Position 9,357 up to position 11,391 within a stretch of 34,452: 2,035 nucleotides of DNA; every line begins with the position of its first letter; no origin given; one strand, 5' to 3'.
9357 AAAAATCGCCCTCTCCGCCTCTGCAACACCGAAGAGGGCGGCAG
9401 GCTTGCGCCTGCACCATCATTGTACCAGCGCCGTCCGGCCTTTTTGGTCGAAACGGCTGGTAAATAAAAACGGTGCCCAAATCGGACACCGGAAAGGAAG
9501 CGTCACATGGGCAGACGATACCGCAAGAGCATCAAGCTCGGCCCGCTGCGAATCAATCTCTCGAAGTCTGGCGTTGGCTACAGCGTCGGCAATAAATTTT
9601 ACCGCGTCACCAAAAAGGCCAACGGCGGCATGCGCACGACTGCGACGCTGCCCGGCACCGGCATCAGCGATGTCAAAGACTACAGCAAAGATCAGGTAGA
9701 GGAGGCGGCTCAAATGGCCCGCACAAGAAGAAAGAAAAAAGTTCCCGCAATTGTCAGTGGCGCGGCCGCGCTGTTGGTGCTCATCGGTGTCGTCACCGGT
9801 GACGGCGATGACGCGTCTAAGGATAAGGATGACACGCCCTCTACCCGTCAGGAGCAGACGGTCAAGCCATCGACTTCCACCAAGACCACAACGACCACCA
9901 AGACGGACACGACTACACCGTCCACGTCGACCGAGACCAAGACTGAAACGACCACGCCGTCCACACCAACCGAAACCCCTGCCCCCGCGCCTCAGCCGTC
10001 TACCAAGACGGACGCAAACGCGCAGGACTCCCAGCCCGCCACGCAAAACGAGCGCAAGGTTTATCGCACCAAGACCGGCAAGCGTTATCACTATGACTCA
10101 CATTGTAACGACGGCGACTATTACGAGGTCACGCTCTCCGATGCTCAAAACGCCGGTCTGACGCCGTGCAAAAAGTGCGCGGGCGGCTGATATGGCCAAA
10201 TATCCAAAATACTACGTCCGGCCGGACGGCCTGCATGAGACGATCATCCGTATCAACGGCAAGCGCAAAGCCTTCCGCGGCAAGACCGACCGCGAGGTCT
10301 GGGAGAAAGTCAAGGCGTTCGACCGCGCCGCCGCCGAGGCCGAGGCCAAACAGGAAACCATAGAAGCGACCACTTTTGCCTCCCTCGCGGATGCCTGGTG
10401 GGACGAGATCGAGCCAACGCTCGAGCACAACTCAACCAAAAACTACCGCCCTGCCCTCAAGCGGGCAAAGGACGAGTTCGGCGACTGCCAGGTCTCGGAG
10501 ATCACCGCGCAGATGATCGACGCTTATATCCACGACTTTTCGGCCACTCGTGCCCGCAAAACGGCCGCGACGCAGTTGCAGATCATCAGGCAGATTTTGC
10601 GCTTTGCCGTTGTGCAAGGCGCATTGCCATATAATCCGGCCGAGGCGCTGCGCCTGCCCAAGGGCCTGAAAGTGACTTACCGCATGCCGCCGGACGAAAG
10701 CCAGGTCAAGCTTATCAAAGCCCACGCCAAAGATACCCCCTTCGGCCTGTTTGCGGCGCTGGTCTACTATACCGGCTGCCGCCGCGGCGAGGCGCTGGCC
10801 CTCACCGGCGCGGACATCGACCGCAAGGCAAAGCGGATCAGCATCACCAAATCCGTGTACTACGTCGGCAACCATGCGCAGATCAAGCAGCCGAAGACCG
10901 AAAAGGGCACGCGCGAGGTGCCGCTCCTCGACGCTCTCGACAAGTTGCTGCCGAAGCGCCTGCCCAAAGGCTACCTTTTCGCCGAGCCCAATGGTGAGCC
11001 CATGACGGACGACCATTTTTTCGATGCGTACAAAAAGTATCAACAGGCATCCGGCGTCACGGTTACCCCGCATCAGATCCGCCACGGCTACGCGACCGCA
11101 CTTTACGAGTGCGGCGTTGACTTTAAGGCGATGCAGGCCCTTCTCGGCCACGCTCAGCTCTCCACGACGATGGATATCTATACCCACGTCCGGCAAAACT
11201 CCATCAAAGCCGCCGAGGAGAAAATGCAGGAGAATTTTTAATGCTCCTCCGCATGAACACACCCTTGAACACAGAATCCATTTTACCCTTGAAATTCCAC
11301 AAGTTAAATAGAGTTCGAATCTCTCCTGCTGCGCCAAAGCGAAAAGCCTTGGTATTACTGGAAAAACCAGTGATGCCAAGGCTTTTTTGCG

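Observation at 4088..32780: Six dispersed copies of a 17-bp pseudo-palindrome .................: candidate parS centromeres or a master-operator network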

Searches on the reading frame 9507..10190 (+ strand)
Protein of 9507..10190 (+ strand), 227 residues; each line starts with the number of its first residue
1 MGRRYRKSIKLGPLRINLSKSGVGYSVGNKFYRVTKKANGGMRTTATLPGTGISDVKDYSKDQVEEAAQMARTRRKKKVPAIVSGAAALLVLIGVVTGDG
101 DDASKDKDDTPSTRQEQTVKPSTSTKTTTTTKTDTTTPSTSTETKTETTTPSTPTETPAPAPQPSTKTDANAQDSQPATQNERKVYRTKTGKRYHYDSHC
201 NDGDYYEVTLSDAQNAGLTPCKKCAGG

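Call 10: search_protein_families(library=pfam, proteins=[window:9507-10190:+], max_evalue=0.01)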
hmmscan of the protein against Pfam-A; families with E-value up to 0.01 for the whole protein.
window:9507-10190:+ (227 aa): 1 family
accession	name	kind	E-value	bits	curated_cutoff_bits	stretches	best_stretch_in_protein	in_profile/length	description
PF14020.11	DUF4236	-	7.5e-20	71.6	27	1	4-54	2-53/55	Protein of unknown function (DUF4236)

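Call 23: search_protein_families(library=phrogs, proteins=[window:9507-10190:+], max_evalue=0.001)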
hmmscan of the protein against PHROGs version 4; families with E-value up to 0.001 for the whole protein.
window:9507-10190:+ (227 aa): 9 families
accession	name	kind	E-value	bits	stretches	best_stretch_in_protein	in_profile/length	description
phrog_17982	-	unknown function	3.2e-17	63.6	1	1-80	1-74/390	-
phrog_18347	-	unknown function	5.3e-13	49.9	1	1-79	1-80/397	-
phrog_33669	-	unknown function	5e-11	43.2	1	1-55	2-56/68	-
phrog_9336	-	unknown function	6.8e-10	40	1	1-74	1-74/198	-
phrog_38135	-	unknown function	1.7e-09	38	1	1-59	1-60/441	-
phrog_8279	-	unknown function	1.7e-08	35.8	1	1-87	1-84/133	-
phrog_27590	-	unknown function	1.4e-06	29.6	1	1-65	1-65/148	-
phrog_14556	-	unknown function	1.2e-05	25.3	1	149-225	397-450/451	-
phrog_7974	-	unknown function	0.0001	23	1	1-54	1-55/213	-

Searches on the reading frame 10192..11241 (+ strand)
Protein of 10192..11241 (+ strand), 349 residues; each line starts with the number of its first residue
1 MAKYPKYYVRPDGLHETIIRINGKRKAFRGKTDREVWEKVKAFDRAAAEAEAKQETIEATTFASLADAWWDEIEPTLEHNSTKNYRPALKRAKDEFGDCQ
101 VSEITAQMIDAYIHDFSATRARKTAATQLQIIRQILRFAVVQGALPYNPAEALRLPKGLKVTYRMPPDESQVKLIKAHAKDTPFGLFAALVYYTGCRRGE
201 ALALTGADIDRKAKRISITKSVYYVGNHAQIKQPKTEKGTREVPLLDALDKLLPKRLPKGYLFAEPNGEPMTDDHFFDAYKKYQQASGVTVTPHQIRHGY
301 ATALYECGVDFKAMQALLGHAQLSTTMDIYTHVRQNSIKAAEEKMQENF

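Call 10: search_protein_families(library=pfam, proteins=[window:10192-11241:+], max_evalue=0.01)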
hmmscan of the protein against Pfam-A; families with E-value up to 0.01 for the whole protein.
window:10192-11241:+ (349 aa): 4 families
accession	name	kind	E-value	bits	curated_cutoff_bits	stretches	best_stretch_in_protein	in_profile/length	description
PF00589.27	Phage_integrase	-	4.4e-27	95.4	27.1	1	174-335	10-170/172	Phage integrase family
PF22022.2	Phage_int_M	-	2.8e-12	47.2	27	1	62-154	1-94/96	Phage integrase central domain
PF14659.12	Phage_int_SAM_3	-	5.1e-06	27.1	22.6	1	61-115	1-56/58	Phage integrase, N-terminal SAM-like domain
PF13102.12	Phage_int_SAM_5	-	5.3e-06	27.2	22.3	1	62-150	2-93/98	Phage integrase SAM-like domain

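Call 28: find_encoding_contigs(protein=window:10192-11241:+, flank=10000, max_places=8)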
Protein window:10192-11241:+ (349 aa): 10 contigs read that carry it; 6 places shown.
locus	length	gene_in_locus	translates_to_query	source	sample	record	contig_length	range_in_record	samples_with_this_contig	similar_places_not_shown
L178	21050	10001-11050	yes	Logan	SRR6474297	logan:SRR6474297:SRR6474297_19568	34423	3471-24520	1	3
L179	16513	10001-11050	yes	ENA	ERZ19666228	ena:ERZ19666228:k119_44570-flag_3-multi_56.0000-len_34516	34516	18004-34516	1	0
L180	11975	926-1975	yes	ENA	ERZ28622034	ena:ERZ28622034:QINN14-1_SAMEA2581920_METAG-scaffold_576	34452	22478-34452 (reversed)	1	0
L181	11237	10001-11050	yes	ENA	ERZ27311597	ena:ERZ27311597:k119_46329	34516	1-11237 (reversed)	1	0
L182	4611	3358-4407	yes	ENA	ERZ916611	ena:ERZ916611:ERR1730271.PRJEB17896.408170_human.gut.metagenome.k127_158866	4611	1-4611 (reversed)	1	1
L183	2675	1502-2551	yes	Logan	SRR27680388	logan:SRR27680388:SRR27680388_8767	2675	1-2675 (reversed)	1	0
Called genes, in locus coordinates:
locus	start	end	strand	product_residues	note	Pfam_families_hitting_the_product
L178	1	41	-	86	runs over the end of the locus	-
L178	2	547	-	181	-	-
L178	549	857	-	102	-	-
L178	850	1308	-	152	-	PF25680:Mom (weak)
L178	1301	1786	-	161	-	-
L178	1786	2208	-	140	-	-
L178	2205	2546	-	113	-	-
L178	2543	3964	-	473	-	PF02195:ParB_N, PF12844:HTH_19 (weak), PF01381:HTH_3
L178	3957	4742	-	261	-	PF00142:Fer4_NifH, PF01656:CbiA, PF02374:ArsA_ATPase, PF07015:VirC1 (faint), PF09140:MipZ (faint), PF10609:ParA, PF13614:AAA_31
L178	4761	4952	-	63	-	-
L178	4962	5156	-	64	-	-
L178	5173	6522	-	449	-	PF00772:DnaB, PF03796:DnaB_C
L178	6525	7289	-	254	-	PF13730:HTH_36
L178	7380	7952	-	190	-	PF12844:HTH_19 (weak), PF01381:HTH_3, PF13560:HTH_31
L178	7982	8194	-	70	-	-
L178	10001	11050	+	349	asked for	PF14659:Phage_int_SAM_3 (weak), PF22022:Phage_int_M, PF00589:Phage_integrase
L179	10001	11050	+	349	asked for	PF14659:Phage_int_SAM_3 (weak), PF22022:Phage_int_M, PF00589:Phage_integrase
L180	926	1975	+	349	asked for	PF14659:Phage_int_SAM_3 (weak), PF22022:Phage_int_M, PF00589:Phage_integrase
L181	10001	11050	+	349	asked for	PF14659:Phage_int_SAM_3 (weak), PF22022:Phage_int_M, PF00589:Phage_integrase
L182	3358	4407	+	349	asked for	PF14659:Phage_int_SAM_3 (weak), PF22022:Phage_int_M, PF00589:Phage_integrase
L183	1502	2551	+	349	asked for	PF14659:Phage_int_SAM_3 (weak), PF22022:Phage_int_M, PF00589:Phage_integrase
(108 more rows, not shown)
